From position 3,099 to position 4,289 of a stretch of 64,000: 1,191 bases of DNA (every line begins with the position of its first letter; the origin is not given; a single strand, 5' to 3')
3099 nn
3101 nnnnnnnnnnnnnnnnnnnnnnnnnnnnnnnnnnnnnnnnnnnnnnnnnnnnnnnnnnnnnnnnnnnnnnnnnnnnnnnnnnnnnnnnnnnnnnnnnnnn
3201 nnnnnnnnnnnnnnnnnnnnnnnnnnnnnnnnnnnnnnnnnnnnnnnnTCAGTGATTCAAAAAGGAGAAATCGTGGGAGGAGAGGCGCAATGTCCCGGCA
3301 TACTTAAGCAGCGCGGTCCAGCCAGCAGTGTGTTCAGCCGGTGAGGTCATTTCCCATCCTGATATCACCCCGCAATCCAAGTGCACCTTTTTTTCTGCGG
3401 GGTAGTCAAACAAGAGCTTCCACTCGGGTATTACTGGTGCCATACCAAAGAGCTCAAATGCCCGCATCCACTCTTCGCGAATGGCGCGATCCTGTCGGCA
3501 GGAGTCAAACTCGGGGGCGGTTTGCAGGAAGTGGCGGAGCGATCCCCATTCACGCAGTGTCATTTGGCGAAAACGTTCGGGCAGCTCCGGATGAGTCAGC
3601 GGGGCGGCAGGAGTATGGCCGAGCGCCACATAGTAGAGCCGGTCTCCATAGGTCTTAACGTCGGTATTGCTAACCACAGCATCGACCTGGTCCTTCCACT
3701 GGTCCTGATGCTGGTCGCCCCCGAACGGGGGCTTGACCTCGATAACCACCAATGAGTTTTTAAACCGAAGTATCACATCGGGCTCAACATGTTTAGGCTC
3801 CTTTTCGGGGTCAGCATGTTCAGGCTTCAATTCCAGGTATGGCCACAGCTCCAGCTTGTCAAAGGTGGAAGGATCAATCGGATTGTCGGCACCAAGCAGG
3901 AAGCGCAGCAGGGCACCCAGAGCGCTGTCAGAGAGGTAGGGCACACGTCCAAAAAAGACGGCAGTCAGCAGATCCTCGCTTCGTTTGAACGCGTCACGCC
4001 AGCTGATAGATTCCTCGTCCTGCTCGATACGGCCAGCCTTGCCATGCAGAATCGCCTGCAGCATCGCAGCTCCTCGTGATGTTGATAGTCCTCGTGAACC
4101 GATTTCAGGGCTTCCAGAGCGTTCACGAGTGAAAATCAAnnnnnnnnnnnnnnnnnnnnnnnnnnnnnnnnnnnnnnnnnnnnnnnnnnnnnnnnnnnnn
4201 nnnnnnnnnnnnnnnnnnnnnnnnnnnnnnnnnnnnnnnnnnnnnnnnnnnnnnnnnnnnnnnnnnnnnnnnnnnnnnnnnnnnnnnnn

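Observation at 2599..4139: Two-gene operon: NERD/PD-(D/E)xK-like nuclease plus an unknown partner, next to the Panacea module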

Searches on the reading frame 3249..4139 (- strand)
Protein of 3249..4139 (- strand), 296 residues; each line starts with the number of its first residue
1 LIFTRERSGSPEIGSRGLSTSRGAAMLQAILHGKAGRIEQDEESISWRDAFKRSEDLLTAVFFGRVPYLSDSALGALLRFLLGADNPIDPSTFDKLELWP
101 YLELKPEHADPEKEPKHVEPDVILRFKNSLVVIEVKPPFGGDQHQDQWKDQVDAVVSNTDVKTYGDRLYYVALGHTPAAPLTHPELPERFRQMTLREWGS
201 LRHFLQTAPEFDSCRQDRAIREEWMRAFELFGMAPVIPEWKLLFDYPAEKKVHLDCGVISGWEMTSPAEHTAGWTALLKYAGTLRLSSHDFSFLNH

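Call 3: search_protein_families(library=pfam, proteins=[window:3249-4139:-], max_evalue=1)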
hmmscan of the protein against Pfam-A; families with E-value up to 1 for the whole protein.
window:3249-4139:- (296 aa): 0 families

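Call 4: search_protein_families(library=padloc, proteins=[window:3249-4139:-], max_evalue=1)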
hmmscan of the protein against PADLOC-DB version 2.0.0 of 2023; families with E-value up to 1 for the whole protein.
window:3249-4139:- (296 aa): 5 families
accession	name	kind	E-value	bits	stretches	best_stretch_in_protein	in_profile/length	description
PDLC04456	PDC-M15A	-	2.6e-100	333.4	1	26-296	1-260/260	-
PDLC04459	PDC-M15A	-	1.1e-53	180.4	1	26-251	1-220/231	-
PDLC04458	PDC-M15A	-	2.6e-30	104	1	26-174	1-149/243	-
PDLC04457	PDC-M15A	-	9.1e-23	79.2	1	26-174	1-137/256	-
PDLC04455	PDC-M15A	-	2.8e-20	70.8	1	26-200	1-158/226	-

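Call 7: search_protein_families(library=ncbifam, proteins=[window:3249-4064:-], max_evalue=1)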
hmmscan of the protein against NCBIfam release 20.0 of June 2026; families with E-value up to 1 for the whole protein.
window:3249-4064:- (271 aa): 0 families

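Call 8: search_solved_structures(query=window:3249-4064:-, max_evalue=10)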
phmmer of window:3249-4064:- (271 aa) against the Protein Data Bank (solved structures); distinct sequences matched with E-value up to 10: 2.
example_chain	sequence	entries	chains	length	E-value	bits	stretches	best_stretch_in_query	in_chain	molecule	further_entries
9kkx_C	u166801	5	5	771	0.53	12.9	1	217-244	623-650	F-box protein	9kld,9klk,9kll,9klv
4aq4_A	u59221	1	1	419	0.76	12.4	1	202-252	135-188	SN-GLYCEROL-3-PHOSPHATE-BINDING PERIPLASMIC PROTEIN UGPB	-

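Call 11: find_homologous_proteins(query=window:3249-4064:-)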
Query window:3249-4064:- (271 aa): 120 proteins with E <= 0.001 among 777 candidates.
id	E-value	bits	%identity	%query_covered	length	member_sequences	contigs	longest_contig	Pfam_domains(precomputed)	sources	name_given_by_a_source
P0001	5.4e-184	628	99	100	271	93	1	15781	-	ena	-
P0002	5.8e-143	493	81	100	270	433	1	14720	-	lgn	-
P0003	5.6e-131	454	76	100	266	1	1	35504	-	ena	-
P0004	4.0e-106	373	66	100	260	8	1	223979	-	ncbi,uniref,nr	ncbi:hypothetical protein [Aeromonas caviae]|uniref:hypothetical protein n=1 Tax=Aeromonas caviae Ta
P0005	5.4e-106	372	65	100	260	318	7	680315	-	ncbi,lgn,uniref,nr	ncbi:hypothetical protein NUK47_06005 [Aeromonas hydrophila]|uniref:hypothetical protein n=1 Tax=Aer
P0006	1.0e-105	371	68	100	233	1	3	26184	-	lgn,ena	-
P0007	3.5e-105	370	66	100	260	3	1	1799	-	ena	-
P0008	8.5e-104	365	66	91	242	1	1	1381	-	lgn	-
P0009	3.2e-103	363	65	100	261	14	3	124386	-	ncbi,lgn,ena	ncbi:hypothetical protein ACTFBW_08640 [Aeromonas rivipollensis]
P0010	1.8e-101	357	64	100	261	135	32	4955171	-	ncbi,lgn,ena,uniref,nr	ncbi:hypothetical protein BFW41_22295 [Aeromonas hydrophila]|uniref:hypothetical protein n=1 Tax=Aer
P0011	3.7e-101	356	63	100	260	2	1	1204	-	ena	-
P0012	1.6e-100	354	63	100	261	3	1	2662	-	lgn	-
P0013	4.7e-98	346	62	100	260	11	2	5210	-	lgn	-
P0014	5.2e-98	346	61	100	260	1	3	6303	-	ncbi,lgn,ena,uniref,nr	ncbi:hypothetical protein [Aeromonas caviae]|uniref:hypothetical protein n=1 Tax=Aeromonas caviae Ta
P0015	5.6e-97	343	63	99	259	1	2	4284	-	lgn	-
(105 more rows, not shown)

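Call 16: find_related_loci(query=A1, collection=genome_contigs, flank=6000)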
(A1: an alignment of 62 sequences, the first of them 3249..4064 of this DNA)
Query A1 (271 aa) in genome_contigs; peptide patterns used: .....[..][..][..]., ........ (x = any residue, [..] = any of these).
91 stretches matched a pattern; 26 encode a relative of the query (tblastn E <= 1e-3); 25 distinct loci.
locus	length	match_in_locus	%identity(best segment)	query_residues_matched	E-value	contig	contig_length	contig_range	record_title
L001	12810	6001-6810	81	1-271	2e-145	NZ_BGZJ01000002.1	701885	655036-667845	Mesosutterella multiformis strain 4NBBH2 sequence2, whole genome shotgun sequence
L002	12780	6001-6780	66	1-271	2e-112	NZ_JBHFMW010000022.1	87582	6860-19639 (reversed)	Aeromonas sp. MdU4 strain Md14-U4 MdU4_R1_(paired)_trimmed_(paired)_contig_22, whole genome shotgun sequence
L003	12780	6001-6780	66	1-271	2e-110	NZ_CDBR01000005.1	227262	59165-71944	Aeromonas allosaccharophila strain CECT 4199 CDBR01000005, whole genome shotgun sequence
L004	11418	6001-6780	65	1-271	2e-109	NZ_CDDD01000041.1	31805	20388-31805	Aeromonas taiwanensis strain LMG 24683, whole genome shotgun sequence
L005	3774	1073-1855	64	1-271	1e-107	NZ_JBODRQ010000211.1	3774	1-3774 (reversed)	MAG: Aeromonas sp. isolate M5_bin.7_H NODE_1324_length_3774_cov_60.956978, whole genome shotgun sequence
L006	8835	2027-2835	78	1-271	2e-121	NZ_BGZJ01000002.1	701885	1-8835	Mesosutterella multiformis strain 4NBBH2 sequence2, whole genome shotgun sequence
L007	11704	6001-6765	62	1-265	3e-100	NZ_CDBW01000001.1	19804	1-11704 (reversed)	Aeromonas sobria strain CECT 4245, whole genome shotgun sequence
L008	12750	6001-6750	44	1-261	2e-66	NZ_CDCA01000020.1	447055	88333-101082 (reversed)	Aeromonas tecta strain CECT 7082, whole genome shotgun sequence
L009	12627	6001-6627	53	1-220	4e-58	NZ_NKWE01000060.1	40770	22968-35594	Aeromonas sobria strain PAQ091014-5 2088_S9_L001_R1_001_contig_60, whole genome shotgun sequence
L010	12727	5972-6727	35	1-253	4e-41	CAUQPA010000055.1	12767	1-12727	MAG TPA_asm: uncultured Pseudomonas sp. isolate ERR9968761_bin.7_MetaWRAP_v1.3_MAG genome assembly, contig: ERZ21615836.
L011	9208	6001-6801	35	1-261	1e-39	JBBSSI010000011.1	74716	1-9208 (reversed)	MAG: Lysobacterales bacterium isolate SVL1_sbin.6 SVL1_sbin.6_K_1102009_L_74716_cov_22.0360, whole genome shotgun sequen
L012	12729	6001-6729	36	1-243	9e-39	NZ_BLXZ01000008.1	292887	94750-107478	Geomonas limicola strain Red745 sequence08, whole genome shotgun sequence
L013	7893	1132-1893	36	1-253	1e-38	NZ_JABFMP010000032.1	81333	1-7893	Pseudomonas sp. C1C7 NODE_32_length_81333_cov_30.613081, whole genome shotgun sequence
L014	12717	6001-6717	36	1-239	1e-37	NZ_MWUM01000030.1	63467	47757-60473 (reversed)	Zoogloea sp. LCSB751 NODE_30_length_63467_cov_45.8864_ID_59, whole genome shotgun sequence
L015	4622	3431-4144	36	1-237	4e-36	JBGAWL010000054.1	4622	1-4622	MAG: Candidatus Saccharimonadales bacterium isolate MAG_MBR_AS.65 MBRAS-65_NODE_54_length_4622_cov_3.913531, whole genom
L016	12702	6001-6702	34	1-222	5e-36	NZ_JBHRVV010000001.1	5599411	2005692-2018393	Massilia haematophila strain CCM 7480 tig00000001, whole genome shotgun sequence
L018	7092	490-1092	38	1-208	8e-33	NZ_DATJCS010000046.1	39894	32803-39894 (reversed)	MAG: Pseudomonas sp. isolate SMAG_U15387 k141_410901, whole genome shotgun sequence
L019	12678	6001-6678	34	1-224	2e-30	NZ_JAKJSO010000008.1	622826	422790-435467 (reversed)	Photobacterium kagoshimensis strain JAMM2471 JAMM2471_scaffold_0, whole genome shotgun sequence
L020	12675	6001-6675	32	1-220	6e-29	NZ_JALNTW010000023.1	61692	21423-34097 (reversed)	Shewanella sp. 1CM18E NODE_23_length_61692_cov_288.281149, whole genome shotgun sequence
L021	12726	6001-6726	32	1-230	7e-28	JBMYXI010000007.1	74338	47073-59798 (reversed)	MAG: Parashewanella sp. isolate ME_XS_2210_bin_10 ME_XS_2210_bin_10_6, whole genome shotgun sequence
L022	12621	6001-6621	34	1-209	9e-35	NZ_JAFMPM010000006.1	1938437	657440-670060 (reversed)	Thiothrix fructosivorans strain ATCC 49748 Tfr_Ch_unt0_linear_2Mb_v8, whole genome shotgun sequence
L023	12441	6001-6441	39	1-150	2e-26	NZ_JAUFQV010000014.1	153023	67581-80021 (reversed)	Vibrio tapetis subsp. quintayensis strain CECT 8851 platanus_K_25_97_14, whole genome shotgun sequence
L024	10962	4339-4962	43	1-213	6e-43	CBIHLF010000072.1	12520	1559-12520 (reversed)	MAG TPA_asm: uncultured Pseudomonas sp. isolate SRR17255012_binner12_Refined_20 genome assembly, contig: ERZ27337115.492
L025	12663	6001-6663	33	1-213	1e-15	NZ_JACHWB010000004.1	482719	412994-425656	Microvirga lupini strain AT3.9 Ga0372452_04, whole genome shotgun sequence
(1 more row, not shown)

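Call 21: search_protein_families(library=pfam, proteins=[L010:1855-3687:+, L010:3687-5045:+, L010:5045-5968:+, L010:7727-10828:+, L002:4815-5780:+, L008:4528-5658:+, L020:4090-5394:+, L011:7430-8356:+, L019:10748-11503:+, L001:7368-8633:+], max_evalue=0.001)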
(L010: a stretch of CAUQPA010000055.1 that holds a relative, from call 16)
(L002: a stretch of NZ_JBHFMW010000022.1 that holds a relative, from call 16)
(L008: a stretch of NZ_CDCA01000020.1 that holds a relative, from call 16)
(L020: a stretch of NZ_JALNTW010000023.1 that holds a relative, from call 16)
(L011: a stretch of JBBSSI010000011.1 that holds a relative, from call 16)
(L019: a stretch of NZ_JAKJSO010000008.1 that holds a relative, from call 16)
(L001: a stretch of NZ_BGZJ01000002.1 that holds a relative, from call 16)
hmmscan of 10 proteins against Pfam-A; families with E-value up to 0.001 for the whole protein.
L010:1855-3687:+ (611 aa): 2 families
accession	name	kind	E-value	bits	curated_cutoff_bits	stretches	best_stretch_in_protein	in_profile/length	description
PF02384.22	N6_Mtase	-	2.3e-57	195.1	20.4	1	152-447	5-275/311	N-6 DNA Methylase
PF12161.14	HsdM_N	-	1.5e-22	81.1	24.5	1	6-138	1-135/135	HsdM N-terminal domain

L010:3687-5045:+ (453 aa): 1 family
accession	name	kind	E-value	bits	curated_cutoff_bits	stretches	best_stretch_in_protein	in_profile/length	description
PF01420.25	Methylase_S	-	2.3e-26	93.4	22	2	22-189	2-154/168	Type I restriction modification DNA specificity domain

L010:5045-5968:+ (308 aa): 2 families
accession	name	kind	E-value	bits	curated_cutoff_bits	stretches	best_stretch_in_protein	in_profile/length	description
PF18899.5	DUF5655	-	2.4e-11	44.1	24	1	199-308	4-109/109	Domain of unknown function (DUF5655)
PF01939.22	NucS_C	-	2.4e-05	24.7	24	0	43-100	20-75/124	Endonuclease NucS C-terminal domain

L010:7727-10828:+ (1034 aa): 5 families
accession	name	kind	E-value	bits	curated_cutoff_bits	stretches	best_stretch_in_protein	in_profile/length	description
PF18766.7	SWI2_SNF2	-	2.1e-21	77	26.7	1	279-533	1-199/221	SWI2/SNF2 ATPase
PF04313.20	HSDR_N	-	7.4e-15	55.8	25.1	1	117-212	105-195/198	Type I restriction enzyme R protein N terminus (HSDR_N)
PF04851.21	ResIII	-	1.1e-13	51.8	22.5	1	276-435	4-149/164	Type III restriction enzyme, res subunit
PF22679.2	T1R_D3-like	-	1.1e-10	42.5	27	1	659-719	92-156/158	Type I restriction enzyme subunit R domain 3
PF00270.35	DEAD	-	7.7e-07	29.4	26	1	296-483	13-164/167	DEAD/DEAH box helicase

L002:4815-5780:+ (322 aa): 1 family
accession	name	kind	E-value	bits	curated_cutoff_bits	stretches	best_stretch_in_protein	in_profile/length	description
PF07751.16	Abi_2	-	1e-55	189.4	25.6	1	33-236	2-184/184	Abi-like protein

L008:4528-5658:+ (377 aa): 1 family
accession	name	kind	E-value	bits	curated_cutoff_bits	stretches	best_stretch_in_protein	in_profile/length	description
PF13289.12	SIR2_2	-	1.8e-23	83.6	24.5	1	196-352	2-141/141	SIR2-like domain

L020:4090-5394:+ (435 aa): 0 families

L011:7430-8356:+ (309 aa): 2 families
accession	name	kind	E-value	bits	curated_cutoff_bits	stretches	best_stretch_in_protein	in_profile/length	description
PF18899.5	DUF5655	-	2.1e-13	50.7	24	1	198-307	2-107/109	Domain of unknown function (DUF5655)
PF01939.22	NucS_C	-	2.6e-05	24.6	24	1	24-99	1-75/124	Endonuclease NucS C-terminal domain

L019:10748-11503:+ (252 aa): 2 families
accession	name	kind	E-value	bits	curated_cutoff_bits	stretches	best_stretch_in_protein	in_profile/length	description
PF01863.23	YgjP-like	-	1.3e-62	212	26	1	40-244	1-205/207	YgjP-like, metallopeptidase domain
PF08325.16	WLM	-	4.7e-05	24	26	1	205-238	83-116/190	WLM domain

L001:7368-8633:+ (422 aa): 2 families
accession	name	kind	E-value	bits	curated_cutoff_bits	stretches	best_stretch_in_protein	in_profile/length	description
PF00872.24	Transposase_mut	-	1.9e-113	379.6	21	1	32-396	15-377/379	Transposase, Mutator family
PF10551.15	MULE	-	7.9e-09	36.3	27.6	1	204-278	20-99/99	MULE transposase domain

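Call 22: predict_structure(alignment_id=A1)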
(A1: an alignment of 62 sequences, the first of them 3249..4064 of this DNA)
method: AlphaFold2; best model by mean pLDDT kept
length: 271 residues; sequences in the alignment: 62
mean_pLDDT: 85.6   pTM: 0.77
mean pLDDT of the five models: 85.6, 84.4, 83.9, 83.5, 82.5
residues with pLDDT >= 90: 168; 70-90: 51; 50-70: 39; < 50: 13
segments of 3 or more residues with pLDDT < 50: 237-244, 269-271
pLDDT, mean of each block of 10 residues (from residue 1): 87 93 91 96 98 97 97 94 79 96 98 89 95 91 95 85 95 95 96 97 90 70 65 50 55 67 55 40
secondary structure, 60 per line:
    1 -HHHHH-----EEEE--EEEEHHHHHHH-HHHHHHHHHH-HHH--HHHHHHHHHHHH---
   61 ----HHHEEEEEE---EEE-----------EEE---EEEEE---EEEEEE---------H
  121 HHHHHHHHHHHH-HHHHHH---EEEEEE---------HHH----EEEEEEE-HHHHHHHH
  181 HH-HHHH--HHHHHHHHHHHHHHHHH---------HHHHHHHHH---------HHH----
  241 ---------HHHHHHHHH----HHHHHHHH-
elements in order: H2-6 E12-15 E18-21 H22-28 H30-39 H46-57 E68-73 E77-79 E91-93 E97-101 E105-110 H120-132 H134-139 E143-148 E165-171 H173-182 H184-187 H190-206 H216-224 H250-258 H263-270

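Call 38: find_encoding_contigs(protein=window:3252-4064:-, flank=8000, max_places=6)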
Protein window:3252-4064:- (271 aa): 24 contigs read that carry it; 4 places shown.
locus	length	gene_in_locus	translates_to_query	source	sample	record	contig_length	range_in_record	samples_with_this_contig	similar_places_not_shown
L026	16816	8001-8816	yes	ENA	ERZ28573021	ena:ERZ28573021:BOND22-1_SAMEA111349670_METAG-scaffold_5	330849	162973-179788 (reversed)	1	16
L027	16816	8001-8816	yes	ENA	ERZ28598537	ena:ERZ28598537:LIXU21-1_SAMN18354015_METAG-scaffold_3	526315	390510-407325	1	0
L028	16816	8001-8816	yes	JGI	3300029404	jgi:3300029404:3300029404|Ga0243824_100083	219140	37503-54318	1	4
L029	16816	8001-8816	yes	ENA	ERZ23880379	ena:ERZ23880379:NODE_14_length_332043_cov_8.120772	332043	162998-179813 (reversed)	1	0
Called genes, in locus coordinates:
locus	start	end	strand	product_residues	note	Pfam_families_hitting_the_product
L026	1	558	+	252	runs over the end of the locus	PF02361:CbiQ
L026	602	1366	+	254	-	PF00005:ABC_tran, PF02463:SMC_N, PF13304:AAA_21 (faint)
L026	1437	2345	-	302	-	PF00126:HTH_1, PF03466:LysR_substrate, PF13531:SBP_bac_11 (faint)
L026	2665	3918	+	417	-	PF13483:Lactamase_B_3, PF12706:Lactamase_B_2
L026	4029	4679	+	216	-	PF09997:DUF2238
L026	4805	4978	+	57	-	-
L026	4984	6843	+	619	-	PF13667:ThiC-associated, PF01964:ThiC_Rad_SAM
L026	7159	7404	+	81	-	PF15937:PrlF_antitoxin, PF04014:MazE_antitoxin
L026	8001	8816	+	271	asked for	-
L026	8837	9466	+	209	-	PF27385:PM0109 (weak)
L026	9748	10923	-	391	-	PF13395:HNH_4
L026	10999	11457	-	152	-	PF13274:SocA_Panacea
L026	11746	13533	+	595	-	PF04205:FMN_bind, PF01946:Thi4 (faint), PF00890:FAD_binding_2, PF01134:GIDA (faint), PF01266:DAO, PF03486:HI0933_like (weak), PF07992:Pyr_redox_2 (weak), PF12831:FAD_oxidored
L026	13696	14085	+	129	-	-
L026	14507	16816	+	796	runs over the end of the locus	PF04879:Molybdop_Fe4S4 (weak), PF00384:Molybdopterin, PF01568:Molydop_binding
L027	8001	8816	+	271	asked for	-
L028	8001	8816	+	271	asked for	-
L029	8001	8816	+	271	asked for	-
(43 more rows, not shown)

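Call 39: find_encoding_contigs(protein=P0001, flank=8000, max_places=6)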
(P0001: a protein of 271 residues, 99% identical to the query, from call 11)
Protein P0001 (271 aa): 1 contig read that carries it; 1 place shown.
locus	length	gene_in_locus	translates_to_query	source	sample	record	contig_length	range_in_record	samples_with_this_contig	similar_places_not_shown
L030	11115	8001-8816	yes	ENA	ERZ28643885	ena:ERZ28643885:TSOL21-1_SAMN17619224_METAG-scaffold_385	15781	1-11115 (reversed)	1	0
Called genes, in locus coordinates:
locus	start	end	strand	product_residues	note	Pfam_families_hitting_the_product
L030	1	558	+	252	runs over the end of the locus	PF02361:CbiQ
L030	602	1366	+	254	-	PF00005:ABC_tran, PF02463:SMC_N, PF13304:AAA_21 (faint)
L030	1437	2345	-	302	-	PF00126:HTH_1, PF03466:LysR_substrate, PF13531:SBP_bac_11 (faint)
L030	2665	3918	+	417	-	PF13483:Lactamase_B_3, PF12706:Lactamase_B_2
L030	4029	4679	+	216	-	PF09997:DUF2238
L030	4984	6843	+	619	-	PF13667:ThiC-associated, PF01964:ThiC_Rad_SAM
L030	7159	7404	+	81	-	PF15937:PrlF_antitoxin, PF04014:MazE_antitoxin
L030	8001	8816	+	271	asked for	-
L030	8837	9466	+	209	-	PF27385:PM0109 (weak)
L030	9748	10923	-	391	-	PF13395:HNH_4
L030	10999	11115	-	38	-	?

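Call 49: search_protein_families(library=pfam, proteins=[L016:108-5021:+, L016:4937-5872:+, L021:3549-5954:+, L025:26-1846:+, L025:1846-4029:+, L012:7395-8609:+, L013:2806-4008:+, L018:2058-4187:-, L009:4877-5878:-, L022:3502-5076:-], max_evalue=0.001)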
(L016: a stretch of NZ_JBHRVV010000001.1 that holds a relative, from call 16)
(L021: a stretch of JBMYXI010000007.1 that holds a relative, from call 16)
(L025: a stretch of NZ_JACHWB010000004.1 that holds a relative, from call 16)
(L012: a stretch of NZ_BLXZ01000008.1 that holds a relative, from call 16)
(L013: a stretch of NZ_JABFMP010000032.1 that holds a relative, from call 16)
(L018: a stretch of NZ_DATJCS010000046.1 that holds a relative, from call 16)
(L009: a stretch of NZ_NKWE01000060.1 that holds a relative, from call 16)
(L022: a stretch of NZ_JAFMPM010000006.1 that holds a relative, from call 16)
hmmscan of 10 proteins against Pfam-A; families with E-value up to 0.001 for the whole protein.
L016:108-5021:+ (1638 aa): 9 families
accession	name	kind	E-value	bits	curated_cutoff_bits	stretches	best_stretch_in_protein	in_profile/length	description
PF00072.30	Response_reg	-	4.5e-64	214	30.2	3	1521-1632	1-109/111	Response regulator receiver domain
PF00672.30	HAMP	-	2.3e-63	210.8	25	5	194-244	2-52/53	HAMP domain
PF18947.5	HAMP_2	-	1.4e-62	208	24.3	7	457-519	3-65/67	HAMP domain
PF02518.31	HATPase_c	-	6.6e-28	97.8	26.4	1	1055-1178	2-110/111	Histidine kinase-, DNA gyrase B-, and HSP90-like ATPase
PF00512.31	HisKA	-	5.3e-20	71.7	26.9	1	940-1007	2-66/66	His Kinase A (phospho-acceptor) domain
PF13185.12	GAF_2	-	4.5e-18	66.2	28.6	1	730-868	1-135/136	GAF domain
PF01590.32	GAF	-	4.2e-08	34.2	22.4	1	732-867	1-132/133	GAF domain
PF06009.19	Laminin_II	-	5.2e-08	33.4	33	0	640-733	8-105/138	Laminin Domain II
PF12116.14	SpoIIID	-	5e-05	23.8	27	0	644-669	37-62/82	Stage III sporulation protein D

L016:4937-5872:+ (312 aa): 2 families
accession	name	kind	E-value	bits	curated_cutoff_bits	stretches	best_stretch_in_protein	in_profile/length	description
PF01739.24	CheR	-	5.4e-12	46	27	1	136-284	28-173/195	CheR methyltransferase, SAM binding domain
PF03705.20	CheR_N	-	8.9e-06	25.8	27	1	49-100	2-53/53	CheR methyltransferase, all-alpha domain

L021:3549-5954:+ (802 aa): 3 families
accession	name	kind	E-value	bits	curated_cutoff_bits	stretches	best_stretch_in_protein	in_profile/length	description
PF07693.20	KAP_NTPase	-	4.8e-10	39.6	20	1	197-355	22-191/293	KAP family P-loop domain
PF20693.3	YobI-ATPase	-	7.8e-05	22.8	27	1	184-221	3-40/363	YobI-like P-loop NTPase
PF13401.12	AAA_22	-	0.00015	22.5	27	0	196-353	6-121/130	AAA domain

L025:26-1846:+ (607 aa): 1 family
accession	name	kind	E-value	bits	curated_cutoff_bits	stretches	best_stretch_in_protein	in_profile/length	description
PF09369.15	MZB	-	1.4e-11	45.4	24.2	1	60-147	2-80/80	MrfA Zn-binding domain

L025:1846-4029:+ (728 aa): 4 families
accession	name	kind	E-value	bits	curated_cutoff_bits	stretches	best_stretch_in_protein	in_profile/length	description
PF00580.27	UvrD-helicase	-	2e-23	83.9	23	1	244-505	2-259/271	UvrD/REP helicase N-terminal domain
PF13361.12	UvrD_C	-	6.6e-16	59.1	25.6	1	636-703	287-347/350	UvrD-like helicase C-terminal domain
PF13245.12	AAA_19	-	1.5e-10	41.8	25.1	1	256-500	11-132/134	AAA domain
PF13538.12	UvrD_C_2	-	0.00056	20.2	27.4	0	638-658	4-24/52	UvrD-like helicase C-terminal domain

L012:7395-8609:+ (405 aa): 1 family
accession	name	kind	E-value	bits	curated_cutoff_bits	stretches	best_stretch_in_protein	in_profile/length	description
PF09994.14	T6SS_Tle1-like_cat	-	4.4e-77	259.7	27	1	28-288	1-287/287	T6SS, Phospholipase effector Tle1-like, catalytic domain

L013:2806-4008:+ (401 aa): 0 families

L018:2058-4187:- (710 aa): 1 family
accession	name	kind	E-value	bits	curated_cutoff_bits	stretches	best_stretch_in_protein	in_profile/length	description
PF13191.12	AAA_16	-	0.00058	20.8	32.6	0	103-154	4-59/167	AAA ATPase domain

L009:4877-5878:- (334 aa): 1 family
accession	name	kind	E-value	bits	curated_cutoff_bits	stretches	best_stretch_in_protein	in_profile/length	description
PF06067.16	DUF932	-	2.9e-75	253.4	23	1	93-314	1-227/227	Domain of unknown function (DUF932)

L022:3502-5076:- (525 aa): 2 families
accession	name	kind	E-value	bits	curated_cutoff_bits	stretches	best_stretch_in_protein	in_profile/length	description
PF03050.20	DDE_Tnp_IS66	-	9.9e-34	117.5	23.1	1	208-480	4-283/284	Transposase IS66 family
PF20042.4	DUF6444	-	4.6e-07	30.8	27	1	30-83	27-80/85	Family of unknown function (DUF6444)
